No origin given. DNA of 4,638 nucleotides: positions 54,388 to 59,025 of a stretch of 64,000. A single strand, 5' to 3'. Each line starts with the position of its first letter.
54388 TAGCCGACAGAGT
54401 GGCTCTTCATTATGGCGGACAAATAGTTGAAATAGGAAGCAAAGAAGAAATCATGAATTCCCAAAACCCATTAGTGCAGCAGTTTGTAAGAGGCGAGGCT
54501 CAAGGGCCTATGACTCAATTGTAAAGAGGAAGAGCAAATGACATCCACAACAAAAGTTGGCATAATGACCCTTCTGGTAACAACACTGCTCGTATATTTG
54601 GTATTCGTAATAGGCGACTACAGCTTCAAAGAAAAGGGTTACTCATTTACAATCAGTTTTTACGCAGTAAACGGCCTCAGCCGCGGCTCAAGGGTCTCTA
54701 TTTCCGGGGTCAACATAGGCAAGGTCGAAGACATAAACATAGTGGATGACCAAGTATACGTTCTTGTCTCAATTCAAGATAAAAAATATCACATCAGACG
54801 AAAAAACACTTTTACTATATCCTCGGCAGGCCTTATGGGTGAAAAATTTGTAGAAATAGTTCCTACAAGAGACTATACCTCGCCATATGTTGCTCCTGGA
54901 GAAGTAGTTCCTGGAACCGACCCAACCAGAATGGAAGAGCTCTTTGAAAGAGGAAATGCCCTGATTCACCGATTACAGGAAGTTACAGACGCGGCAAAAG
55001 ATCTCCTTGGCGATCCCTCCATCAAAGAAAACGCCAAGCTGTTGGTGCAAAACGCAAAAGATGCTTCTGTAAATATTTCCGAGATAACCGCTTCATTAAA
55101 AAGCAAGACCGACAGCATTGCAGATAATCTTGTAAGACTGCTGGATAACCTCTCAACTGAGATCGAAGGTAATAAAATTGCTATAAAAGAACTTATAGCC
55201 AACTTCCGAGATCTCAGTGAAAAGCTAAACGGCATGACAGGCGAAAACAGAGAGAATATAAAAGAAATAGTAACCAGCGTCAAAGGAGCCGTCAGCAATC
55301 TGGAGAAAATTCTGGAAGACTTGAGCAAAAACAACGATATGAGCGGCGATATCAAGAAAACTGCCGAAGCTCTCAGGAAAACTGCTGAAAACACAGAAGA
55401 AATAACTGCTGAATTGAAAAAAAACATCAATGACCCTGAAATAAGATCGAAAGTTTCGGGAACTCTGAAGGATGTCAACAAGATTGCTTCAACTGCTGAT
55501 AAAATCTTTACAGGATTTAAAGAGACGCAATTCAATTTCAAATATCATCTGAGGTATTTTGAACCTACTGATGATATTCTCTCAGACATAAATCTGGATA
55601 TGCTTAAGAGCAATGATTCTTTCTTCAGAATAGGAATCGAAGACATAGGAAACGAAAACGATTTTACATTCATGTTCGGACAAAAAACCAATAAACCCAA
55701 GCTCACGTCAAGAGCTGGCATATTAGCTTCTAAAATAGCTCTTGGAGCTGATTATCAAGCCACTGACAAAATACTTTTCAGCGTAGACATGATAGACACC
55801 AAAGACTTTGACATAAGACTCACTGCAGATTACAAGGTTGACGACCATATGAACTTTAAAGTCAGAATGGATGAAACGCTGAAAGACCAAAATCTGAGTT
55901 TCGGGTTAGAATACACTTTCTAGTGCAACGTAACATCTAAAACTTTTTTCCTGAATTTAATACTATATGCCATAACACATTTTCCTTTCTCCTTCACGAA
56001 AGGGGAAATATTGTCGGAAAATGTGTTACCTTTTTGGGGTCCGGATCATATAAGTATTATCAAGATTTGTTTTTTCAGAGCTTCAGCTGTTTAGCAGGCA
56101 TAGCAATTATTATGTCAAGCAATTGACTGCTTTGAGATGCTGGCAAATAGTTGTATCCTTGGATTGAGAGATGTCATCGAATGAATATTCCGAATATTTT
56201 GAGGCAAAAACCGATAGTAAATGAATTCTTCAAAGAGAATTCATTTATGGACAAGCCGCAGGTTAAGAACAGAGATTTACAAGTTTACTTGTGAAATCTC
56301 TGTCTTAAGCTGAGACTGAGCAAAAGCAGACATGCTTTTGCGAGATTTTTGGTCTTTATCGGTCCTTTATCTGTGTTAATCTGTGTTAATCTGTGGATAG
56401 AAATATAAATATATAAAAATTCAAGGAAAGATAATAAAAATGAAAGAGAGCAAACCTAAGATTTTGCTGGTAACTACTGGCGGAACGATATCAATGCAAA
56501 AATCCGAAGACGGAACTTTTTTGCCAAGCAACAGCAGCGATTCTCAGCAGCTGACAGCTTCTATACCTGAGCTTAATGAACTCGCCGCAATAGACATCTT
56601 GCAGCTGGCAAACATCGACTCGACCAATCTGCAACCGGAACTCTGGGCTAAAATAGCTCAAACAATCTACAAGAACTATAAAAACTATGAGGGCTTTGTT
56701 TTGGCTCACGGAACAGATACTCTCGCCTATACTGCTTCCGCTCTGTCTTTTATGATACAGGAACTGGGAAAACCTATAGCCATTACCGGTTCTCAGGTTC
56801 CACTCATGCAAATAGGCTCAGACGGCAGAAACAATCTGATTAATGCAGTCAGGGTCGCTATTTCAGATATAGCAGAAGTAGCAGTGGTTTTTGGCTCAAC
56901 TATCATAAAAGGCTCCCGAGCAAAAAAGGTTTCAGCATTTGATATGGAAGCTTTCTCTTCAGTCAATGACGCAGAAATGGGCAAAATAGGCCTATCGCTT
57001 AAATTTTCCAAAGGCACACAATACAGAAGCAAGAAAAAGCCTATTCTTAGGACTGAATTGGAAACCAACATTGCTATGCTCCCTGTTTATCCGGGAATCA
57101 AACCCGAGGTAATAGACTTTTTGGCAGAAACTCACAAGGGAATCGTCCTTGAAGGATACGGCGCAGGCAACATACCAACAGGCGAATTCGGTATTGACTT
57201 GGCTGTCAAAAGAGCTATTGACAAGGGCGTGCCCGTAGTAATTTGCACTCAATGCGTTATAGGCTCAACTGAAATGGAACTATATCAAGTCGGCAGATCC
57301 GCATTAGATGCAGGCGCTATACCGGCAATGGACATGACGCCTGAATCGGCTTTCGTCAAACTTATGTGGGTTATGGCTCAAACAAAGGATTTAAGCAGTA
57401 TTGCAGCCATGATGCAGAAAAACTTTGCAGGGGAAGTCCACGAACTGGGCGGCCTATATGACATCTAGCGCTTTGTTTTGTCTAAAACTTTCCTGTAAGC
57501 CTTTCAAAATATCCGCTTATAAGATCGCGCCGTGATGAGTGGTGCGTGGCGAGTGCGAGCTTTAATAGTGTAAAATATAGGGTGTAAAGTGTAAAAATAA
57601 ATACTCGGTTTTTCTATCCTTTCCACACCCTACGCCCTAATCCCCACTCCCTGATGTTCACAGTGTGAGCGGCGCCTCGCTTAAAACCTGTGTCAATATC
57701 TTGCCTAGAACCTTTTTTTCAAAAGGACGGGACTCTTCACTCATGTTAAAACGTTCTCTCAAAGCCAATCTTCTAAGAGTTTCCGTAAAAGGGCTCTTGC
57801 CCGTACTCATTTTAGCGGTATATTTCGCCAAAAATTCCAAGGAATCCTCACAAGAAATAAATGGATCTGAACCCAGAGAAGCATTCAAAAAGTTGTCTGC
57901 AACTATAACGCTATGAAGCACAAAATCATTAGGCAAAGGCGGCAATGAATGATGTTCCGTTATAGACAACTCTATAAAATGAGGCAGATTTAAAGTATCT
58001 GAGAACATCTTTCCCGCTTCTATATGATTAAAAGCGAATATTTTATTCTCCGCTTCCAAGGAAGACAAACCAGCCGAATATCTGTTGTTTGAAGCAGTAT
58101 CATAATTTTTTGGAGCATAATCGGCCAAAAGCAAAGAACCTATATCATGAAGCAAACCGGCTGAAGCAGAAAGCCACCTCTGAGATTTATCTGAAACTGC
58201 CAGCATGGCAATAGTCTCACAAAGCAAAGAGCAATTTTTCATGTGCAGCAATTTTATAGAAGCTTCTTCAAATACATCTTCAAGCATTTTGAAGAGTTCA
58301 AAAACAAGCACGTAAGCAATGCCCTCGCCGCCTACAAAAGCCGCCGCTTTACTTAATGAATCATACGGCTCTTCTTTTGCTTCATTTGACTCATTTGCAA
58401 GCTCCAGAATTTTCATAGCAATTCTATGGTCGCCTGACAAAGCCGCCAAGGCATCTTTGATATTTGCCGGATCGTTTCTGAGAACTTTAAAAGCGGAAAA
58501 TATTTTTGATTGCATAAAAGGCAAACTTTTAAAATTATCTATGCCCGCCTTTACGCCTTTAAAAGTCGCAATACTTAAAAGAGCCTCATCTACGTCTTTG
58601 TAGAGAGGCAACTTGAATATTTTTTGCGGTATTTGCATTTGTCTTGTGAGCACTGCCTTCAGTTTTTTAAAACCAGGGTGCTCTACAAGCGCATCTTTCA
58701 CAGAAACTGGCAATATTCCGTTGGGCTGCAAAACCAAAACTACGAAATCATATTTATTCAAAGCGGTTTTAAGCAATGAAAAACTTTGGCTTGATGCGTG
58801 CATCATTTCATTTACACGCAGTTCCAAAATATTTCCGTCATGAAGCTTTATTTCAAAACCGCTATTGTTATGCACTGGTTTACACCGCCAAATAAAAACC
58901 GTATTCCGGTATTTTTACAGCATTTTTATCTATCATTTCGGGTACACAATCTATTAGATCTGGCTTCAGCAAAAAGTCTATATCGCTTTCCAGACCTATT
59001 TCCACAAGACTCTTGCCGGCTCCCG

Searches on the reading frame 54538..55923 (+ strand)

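Call 15: search_protein_families(library=pfam, proteins=[window:54538-55923:+])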
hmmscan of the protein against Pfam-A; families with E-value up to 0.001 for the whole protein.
window:54538-55923:+ (461 aa): 2 families
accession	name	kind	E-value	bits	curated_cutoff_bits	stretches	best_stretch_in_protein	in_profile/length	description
PF02470.25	MlaD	-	9.7e-16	58.2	25.1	1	33-109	1-80/81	MlaD protein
PF05823.17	Gp-FAR-1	-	0.00079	20.3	29.2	0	148-222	10-85/149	Nematode fatty acid retinoid binding protein (Gp-FAR-1)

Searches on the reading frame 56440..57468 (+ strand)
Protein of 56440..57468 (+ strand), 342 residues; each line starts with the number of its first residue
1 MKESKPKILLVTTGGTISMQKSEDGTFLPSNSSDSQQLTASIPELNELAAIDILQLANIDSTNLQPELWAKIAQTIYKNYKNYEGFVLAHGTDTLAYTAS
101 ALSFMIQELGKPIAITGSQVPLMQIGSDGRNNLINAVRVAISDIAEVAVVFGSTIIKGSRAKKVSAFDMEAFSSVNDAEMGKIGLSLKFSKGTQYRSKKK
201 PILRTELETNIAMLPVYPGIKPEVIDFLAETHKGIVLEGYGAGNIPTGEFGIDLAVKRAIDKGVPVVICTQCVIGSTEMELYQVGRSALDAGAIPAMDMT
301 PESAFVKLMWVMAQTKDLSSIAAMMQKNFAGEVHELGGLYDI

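Call 15: search_protein_families(library=pfam, proteins=[window:56440-57468:+])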
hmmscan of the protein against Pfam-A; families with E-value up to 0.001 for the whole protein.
window:56440-57468:+ (342 aa): 2 families
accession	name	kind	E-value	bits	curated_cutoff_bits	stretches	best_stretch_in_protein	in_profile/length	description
PF00710.25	Asparaginase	-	2.4e-59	200.5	22.5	1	7-190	1-188/193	Asparaginase, N-terminal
PF17763.6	Asparaginase_C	-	9.3e-33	113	34.6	1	210-325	1-114/114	Glutaminase/Asparaginase C-terminal domain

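Call 33: find_encoding_contigs(protein=window:56440-57468:+, flank=2500, max_places=10)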
Protein window:56440-57468:+ (342 aa): 16 contigs read that carry it; 6 places shown.
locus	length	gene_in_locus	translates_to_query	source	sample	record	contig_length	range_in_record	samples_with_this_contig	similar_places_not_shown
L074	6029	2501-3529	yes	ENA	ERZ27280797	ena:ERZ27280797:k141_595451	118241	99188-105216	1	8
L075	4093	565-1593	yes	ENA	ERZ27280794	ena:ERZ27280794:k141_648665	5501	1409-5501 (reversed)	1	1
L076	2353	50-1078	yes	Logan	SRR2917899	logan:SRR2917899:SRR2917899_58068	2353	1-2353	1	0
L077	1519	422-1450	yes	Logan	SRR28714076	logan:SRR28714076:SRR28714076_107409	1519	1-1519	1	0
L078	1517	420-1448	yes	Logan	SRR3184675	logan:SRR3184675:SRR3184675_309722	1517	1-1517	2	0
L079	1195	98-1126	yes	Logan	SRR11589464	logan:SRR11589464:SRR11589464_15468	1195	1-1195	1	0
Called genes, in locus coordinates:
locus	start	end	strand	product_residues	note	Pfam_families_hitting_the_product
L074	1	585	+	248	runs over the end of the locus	PF00005:ABC_tran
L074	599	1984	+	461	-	PF02470:MlaD, PF27164:Aq_493_lipo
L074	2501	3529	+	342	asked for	PF00710:Asparaginase, PF17763:Asparaginase_C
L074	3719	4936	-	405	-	PF08668:HDOD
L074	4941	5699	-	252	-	PF04029:2-ph_phosp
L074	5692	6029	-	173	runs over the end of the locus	PF00376:MerR, PF13411:MerR_1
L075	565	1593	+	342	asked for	PF00710:Asparaginase, PF17763:Asparaginase_C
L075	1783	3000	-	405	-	PF08668:HDOD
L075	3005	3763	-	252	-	PF04029:2-ph_phosp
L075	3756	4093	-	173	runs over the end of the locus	PF00376:MerR, PF13411:MerR_1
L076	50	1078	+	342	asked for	PF00710:Asparaginase, PF17763:Asparaginase_C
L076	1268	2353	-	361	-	?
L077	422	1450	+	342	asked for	PF00710:Asparaginase, PF17763:Asparaginase_C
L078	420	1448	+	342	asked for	PF00710:Asparaginase, PF17763:Asparaginase_C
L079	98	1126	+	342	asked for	PF00710:Asparaginase, PF17763:Asparaginase_C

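Call 34: find_homologous_proteins(query=window:56440-57468:+, max_evalue=1e-60)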
Query window:56440-57468:+ (342 aa): 847 proteins with E <= 1e-60 among 8000 candidates; the best 120 are listed.
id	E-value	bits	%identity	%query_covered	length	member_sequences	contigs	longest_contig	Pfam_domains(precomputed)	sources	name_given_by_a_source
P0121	3.3e-218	741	100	100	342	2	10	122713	PF17763.7,PF00710.26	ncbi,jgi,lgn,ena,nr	ncbi:MAG: asparaginase [Candidatus Riflebacteria bacterium]|nr:asparaginase [Candidatus Riflebacteri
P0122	2.4e-144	498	66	98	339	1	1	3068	PF17763.7,PF00710.26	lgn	-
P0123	2.5e-144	498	67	97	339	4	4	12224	PF17763.7,PF00710.26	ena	-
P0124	1.6e-143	496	67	98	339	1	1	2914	PF17763.7,PF00710.26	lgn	-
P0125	4.0e-142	491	64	98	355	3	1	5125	PF17763.7,PF00710.26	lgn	-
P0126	5.5e-142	490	65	97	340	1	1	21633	PF17763.7,PF00710.26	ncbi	-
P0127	7.0e-142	490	65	97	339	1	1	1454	PF17763.7,PF00710.26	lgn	-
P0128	8.7e-142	490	66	98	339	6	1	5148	PF17763.7,PF00710.26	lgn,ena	-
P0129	1.2e-141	489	64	98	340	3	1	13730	PF17763.7,PF00710.26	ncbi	-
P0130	1.3e-141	489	66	97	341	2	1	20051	PF17763.7,PF00710.26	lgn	-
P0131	1.4e-141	489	65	98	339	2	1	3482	PF17763.7,PF00710.26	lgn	-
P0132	2.3e-141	488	65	98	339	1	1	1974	PF17763.7,PF00710.26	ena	-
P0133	3.9e-141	488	66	97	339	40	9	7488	PF17763.7,PF00710.26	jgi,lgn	jgi:L-asparaginase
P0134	4.2e-141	488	65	97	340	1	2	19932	PF17763.7,PF00710.26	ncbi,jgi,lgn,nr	ncbi:MAG: asparaginase [Candidatus Riflebacteria bacterium]|jgi:L-asparaginase|nr:asparaginase [Cand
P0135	4.6e-141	487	65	98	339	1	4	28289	PF17763.7,PF00710.26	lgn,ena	-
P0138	1.2e-140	486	65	98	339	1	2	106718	PF17763.7,PF00710.26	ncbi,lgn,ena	-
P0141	4.3e-140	484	65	98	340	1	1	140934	PF17763.7,PF00710.26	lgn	-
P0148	5.5e-139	481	63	97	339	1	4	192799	PF17763.7,PF00710.26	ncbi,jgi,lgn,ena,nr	ncbi:MAG TPA: asparaginase [Candidatus Rifleibacterium sp.]|nr:asparaginase [Candidatus Rifleibacter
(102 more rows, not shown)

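Call 35: find_encoding_contigs(protein=P0138, flank=4000, max_places=2)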
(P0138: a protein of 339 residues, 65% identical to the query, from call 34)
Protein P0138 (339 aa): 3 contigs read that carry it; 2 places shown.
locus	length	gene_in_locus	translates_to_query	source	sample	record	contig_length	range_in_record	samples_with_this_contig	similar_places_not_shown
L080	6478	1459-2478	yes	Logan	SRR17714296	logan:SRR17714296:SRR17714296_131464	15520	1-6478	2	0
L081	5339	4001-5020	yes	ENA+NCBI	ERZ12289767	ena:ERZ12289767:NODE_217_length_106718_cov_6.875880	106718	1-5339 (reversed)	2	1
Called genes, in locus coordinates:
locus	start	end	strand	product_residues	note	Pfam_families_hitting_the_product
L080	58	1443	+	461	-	PF02470:MlaD, PF28544:Helical_needle (faint), PF26039:Dcst2 (faint), PF28175:T4SS_LegC2C7 (weak), PF27164:Aq_493_lipo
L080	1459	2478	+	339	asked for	PF00710:Asparaginase, PF17763:Asparaginase_C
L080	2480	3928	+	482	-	PF14559:TPR_19 (faint), PF07719:TPR_2 (faint), PF13428:TPR_14 (faint), PF13431:TPR_17 (faint), PF23914:TPR_CcmH_CycH (weak)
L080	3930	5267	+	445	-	-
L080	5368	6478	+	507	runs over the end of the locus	PF00221:Lyase_aromatic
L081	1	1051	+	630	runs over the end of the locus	PF05580:Peptidase_S55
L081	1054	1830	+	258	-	PF02405:MlaE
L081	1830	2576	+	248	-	PF00005:ABC_tran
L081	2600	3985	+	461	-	PF02470:MlaD, PF28544:Helical_needle (faint), PF26039:Dcst2 (faint), PF28175:T4SS_LegC2C7 (weak), PF27164:Aq_493_lipo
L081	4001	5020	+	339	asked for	PF00710:Asparaginase, PF17763:Asparaginase_C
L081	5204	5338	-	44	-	?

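Call 36: find_encoding_contigs(protein=P0141, flank=4000, max_places=2)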
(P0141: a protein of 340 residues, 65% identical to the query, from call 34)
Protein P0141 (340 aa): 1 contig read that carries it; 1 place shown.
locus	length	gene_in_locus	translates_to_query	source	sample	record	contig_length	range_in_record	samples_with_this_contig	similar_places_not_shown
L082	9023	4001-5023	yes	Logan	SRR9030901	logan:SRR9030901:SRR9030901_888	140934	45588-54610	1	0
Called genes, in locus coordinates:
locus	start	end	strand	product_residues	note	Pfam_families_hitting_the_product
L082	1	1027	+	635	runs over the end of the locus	PF05580:Peptidase_S55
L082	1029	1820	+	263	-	PF02405:MlaE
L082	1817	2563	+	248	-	PF00005:ABC_tran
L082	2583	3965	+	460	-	PF02470:MlaD, PF28175:T4SS_LegC2C7 (weak), PF27164:Aq_493_lipo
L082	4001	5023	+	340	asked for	PF00710:Asparaginase, PF17763:Asparaginase_C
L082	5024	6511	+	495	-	PF07719:TPR_2 (faint), PF13428:TPR_14 (faint), PF14559:TPR_19 (faint), PF23914:TPR_CcmH_CycH (faint), PF13431:TPR_17 (weak)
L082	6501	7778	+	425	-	PF13485:Peptidase_MA_2 (weak), PF14559:TPR_19 (faint)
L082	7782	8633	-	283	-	PF13489:Methyltransf_23, PF08241:Methyltransf_11, PF08242:Methyltransf_12, PF13649:Methyltransf_25, PF13847:Methyltransf_31 (weak)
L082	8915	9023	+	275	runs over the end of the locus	-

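Call 37: find_encoding_contigs(protein=P0148, flank=4000, max_places=2)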
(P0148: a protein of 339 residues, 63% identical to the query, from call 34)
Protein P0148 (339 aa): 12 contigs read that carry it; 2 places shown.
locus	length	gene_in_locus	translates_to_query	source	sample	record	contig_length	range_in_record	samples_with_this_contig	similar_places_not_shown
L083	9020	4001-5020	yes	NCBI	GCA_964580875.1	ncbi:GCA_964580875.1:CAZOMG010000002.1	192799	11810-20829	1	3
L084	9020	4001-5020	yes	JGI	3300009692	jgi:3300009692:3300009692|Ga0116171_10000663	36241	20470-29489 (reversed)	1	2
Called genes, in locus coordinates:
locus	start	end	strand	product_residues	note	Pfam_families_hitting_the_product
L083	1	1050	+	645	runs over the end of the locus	PF05580:Peptidase_S55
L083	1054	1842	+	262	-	PF02405:MlaE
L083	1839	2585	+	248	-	PF00005:ABC_tran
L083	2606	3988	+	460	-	PF02470:MlaD, PF28175:T4SS_LegC2C7 (weak), PF27164:Aq_493_lipo (weak)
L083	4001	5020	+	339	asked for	PF00710:Asparaginase, PF17763:Asparaginase_C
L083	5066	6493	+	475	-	PF13431:TPR_17 (faint), PF14559:TPR_19 (faint), PF07719:TPR_2 (faint), PF13181:TPR_8 (faint), PF00515:TPR_1 (faint), PF23914:TPR_CcmH_CycH (weak)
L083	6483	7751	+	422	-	PF14559:TPR_19 (faint), PF13174:TPR_6 (faint)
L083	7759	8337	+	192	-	-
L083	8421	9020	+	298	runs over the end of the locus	PF13641:Glyco_tranf_2_3 (weak), PF00535:Glycos_transf_2, PF10111:Glyco_tranf_2_2 (weak)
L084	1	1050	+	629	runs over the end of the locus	PF05580:Peptidase_S55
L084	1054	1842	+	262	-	PF02405:MlaE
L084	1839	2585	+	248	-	PF00005:ABC_tran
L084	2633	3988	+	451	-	PF02470:MlaD, PF28175:T4SS_LegC2C7 (weak), PF27164:Aq_493_lipo (weak)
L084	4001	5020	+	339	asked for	PF00710:Asparaginase, PF17763:Asparaginase_C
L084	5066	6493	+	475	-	PF13431:TPR_17 (faint), PF14559:TPR_19 (faint), PF07719:TPR_2 (faint), PF13181:TPR_8 (faint), PF00515:TPR_1 (faint), PF23914:TPR_CcmH_CycH (weak)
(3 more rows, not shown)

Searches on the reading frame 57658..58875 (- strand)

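Call 15: search_protein_families(library=pfam, proteins=[window:57658-58875:-])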
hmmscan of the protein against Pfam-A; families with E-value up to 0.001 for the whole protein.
window:57658-58875:- (405 aa): 1 family
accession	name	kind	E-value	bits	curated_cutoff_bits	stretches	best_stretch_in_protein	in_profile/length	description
PF08668.18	HDOD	-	4.1e-20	72.5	22.9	1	118-310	1-195/196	HDOD domain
